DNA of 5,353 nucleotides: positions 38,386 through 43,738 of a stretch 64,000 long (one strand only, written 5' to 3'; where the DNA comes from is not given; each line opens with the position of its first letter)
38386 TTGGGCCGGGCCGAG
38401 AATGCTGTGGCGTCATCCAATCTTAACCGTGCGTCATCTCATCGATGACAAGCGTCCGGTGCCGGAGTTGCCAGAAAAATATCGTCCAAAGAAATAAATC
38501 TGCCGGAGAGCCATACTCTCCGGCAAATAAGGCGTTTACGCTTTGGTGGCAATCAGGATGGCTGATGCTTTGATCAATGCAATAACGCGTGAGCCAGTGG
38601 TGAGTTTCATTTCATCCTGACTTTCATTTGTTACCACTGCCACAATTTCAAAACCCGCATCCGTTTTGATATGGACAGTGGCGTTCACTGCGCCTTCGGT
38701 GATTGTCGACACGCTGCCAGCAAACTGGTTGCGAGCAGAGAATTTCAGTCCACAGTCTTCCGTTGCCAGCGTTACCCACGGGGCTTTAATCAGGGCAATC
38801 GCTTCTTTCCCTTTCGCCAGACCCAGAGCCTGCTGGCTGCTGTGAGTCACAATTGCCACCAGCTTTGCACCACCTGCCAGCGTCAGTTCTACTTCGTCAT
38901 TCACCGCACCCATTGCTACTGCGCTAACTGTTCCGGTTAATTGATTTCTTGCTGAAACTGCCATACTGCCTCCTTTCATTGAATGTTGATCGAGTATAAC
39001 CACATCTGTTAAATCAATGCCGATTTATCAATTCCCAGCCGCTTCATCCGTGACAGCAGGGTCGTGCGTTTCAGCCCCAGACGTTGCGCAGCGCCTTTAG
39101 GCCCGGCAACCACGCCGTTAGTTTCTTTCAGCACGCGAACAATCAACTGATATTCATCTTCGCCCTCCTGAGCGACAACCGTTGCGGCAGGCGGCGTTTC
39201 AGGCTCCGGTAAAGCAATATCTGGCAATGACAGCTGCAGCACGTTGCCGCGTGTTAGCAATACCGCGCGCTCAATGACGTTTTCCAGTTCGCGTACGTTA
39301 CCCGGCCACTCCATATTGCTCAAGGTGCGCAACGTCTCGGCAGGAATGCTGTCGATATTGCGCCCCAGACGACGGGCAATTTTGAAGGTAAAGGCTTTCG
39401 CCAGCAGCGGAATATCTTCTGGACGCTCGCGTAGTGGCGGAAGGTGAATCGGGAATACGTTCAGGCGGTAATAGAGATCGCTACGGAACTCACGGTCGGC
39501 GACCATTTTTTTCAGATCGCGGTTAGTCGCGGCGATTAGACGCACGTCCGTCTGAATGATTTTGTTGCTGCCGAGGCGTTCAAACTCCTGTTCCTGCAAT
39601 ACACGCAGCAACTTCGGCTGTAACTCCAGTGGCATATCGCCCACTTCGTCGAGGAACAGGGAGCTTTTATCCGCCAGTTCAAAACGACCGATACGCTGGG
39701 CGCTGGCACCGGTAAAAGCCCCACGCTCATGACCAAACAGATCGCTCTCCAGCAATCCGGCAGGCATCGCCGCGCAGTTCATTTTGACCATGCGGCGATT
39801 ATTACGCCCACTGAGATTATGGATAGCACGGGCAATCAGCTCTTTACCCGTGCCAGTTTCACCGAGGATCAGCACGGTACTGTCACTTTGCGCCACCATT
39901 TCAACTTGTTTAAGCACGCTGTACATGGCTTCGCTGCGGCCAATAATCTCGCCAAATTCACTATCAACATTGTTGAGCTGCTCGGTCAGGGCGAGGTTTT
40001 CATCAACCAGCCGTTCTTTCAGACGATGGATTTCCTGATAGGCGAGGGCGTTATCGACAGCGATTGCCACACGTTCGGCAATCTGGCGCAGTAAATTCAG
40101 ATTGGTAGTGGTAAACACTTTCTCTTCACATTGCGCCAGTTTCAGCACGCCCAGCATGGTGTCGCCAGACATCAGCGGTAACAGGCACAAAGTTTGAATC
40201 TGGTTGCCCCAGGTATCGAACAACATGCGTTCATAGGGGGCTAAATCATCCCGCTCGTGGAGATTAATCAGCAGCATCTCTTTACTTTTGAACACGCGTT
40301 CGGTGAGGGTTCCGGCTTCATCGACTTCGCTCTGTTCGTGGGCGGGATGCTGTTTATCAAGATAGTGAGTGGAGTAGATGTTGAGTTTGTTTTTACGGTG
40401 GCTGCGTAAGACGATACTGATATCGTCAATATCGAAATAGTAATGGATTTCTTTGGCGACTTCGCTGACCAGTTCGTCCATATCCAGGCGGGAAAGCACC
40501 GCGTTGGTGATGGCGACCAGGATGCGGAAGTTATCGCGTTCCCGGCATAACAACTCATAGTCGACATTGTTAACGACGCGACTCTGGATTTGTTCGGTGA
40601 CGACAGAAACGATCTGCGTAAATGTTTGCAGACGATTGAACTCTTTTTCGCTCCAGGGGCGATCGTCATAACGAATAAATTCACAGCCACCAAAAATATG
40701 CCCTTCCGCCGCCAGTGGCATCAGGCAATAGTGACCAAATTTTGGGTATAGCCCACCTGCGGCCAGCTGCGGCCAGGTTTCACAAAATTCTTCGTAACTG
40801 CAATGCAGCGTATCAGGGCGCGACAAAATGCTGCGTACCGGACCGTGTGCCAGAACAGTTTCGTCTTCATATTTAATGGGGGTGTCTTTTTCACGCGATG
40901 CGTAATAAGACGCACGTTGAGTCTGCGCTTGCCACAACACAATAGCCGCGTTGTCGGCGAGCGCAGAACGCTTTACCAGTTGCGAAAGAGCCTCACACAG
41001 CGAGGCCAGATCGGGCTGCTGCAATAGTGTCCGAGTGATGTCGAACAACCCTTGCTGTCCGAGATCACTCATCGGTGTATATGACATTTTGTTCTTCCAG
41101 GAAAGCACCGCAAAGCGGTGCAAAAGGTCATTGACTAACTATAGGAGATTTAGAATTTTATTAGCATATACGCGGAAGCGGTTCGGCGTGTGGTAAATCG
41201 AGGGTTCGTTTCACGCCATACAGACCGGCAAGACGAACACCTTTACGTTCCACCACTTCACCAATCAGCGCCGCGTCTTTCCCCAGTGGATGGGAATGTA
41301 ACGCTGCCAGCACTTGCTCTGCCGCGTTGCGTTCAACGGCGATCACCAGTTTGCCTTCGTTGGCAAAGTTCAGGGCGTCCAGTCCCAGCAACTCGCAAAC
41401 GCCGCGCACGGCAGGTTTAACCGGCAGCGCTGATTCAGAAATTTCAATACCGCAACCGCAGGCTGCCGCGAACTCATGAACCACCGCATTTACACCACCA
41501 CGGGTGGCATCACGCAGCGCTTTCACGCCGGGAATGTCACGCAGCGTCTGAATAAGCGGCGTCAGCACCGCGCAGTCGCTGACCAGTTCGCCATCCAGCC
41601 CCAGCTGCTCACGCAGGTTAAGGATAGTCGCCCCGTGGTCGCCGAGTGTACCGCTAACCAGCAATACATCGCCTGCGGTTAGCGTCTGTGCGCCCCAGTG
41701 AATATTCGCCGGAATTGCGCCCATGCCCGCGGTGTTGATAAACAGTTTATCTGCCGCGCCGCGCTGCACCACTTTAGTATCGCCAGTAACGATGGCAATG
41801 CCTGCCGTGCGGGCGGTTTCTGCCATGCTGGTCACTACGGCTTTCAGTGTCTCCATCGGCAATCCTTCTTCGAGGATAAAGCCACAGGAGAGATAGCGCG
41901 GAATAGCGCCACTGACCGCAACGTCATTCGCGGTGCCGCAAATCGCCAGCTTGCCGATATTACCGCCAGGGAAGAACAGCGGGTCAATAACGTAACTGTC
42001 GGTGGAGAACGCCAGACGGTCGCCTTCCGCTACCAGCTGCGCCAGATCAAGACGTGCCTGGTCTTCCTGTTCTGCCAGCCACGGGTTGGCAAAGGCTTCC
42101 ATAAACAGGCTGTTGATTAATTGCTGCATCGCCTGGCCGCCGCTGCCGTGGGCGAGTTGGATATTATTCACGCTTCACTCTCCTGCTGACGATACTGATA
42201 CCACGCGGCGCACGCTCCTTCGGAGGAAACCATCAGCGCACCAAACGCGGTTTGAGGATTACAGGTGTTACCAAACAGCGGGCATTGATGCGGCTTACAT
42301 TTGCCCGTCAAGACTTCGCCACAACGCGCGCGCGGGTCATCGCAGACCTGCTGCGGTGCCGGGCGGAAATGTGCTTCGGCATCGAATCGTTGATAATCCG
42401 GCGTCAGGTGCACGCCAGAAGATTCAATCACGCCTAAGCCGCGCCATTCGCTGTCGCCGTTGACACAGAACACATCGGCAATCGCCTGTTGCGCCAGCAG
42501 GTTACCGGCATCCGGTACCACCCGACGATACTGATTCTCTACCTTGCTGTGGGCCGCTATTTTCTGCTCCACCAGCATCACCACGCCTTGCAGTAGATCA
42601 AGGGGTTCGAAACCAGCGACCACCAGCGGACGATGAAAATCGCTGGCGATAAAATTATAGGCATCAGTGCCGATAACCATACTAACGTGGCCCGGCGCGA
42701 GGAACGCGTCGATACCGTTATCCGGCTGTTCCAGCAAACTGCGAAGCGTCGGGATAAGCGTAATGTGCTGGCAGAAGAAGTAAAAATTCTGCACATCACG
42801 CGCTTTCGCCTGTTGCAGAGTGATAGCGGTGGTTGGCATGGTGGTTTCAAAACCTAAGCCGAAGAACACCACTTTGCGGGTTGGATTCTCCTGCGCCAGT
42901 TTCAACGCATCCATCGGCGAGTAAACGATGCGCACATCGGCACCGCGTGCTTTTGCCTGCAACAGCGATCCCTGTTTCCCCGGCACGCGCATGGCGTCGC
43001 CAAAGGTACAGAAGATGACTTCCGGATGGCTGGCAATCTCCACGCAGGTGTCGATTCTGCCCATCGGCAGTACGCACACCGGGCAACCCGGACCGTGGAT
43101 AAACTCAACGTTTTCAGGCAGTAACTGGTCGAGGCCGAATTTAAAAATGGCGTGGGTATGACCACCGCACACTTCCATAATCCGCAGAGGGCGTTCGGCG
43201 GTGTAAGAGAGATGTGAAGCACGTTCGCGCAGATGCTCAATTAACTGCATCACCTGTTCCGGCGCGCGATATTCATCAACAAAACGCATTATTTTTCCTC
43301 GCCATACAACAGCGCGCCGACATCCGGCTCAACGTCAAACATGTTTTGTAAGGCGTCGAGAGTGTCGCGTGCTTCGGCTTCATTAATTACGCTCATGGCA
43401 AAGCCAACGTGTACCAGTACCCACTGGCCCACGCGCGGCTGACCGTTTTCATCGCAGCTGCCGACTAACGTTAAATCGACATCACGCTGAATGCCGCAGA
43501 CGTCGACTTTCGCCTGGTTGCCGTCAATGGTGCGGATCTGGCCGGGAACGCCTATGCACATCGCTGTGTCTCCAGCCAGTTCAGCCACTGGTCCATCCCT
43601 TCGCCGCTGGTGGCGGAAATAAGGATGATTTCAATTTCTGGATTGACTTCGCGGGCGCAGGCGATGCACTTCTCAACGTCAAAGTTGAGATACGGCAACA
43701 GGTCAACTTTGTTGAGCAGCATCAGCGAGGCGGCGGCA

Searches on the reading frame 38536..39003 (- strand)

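Call 63: search_protein_families(library=pfam, proteins=[window:38536-39003:-], max_evalue=0.001)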
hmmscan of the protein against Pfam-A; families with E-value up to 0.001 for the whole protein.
window:38536-39003:- (155 aa): 2 families
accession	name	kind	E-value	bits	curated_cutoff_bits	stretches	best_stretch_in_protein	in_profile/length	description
PF03459.23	TOBE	-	1.3e-34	118.7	22.3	2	17-79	2-64/64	TOBE domain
PF08402.16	TOBE_2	-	0.00044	20.7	21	0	16-66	10-62/76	TOBE domain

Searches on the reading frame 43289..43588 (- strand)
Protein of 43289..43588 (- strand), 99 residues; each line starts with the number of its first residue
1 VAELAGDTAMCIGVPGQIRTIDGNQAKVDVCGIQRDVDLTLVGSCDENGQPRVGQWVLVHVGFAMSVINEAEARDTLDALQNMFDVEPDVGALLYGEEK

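Call 18: search_protein_families(library=ncbifam, proteins=[window:43289-43588:-], max_evalue=1e-10)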
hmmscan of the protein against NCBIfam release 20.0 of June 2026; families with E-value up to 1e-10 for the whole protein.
window:43289-43588:- (99 aa): 3 families
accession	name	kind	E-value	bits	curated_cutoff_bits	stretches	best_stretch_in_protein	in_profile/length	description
NF007712.0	PRK10409.1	equivalog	5.8e-60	199.6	136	1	10-99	1-90/90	HypC/HybG/HupF family hydrogenase formation chaperone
TIGR00074.1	hypC_hupF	subfamily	9.7e-33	111.9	48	1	10-93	1-78/80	HypC/HybG/HupF family hydrogenase formation chaperone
NF007721.0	PRK10413.1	equivalog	9.5e-29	99.2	115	1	10-86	1-79/87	hydrogenase maturation factor HybG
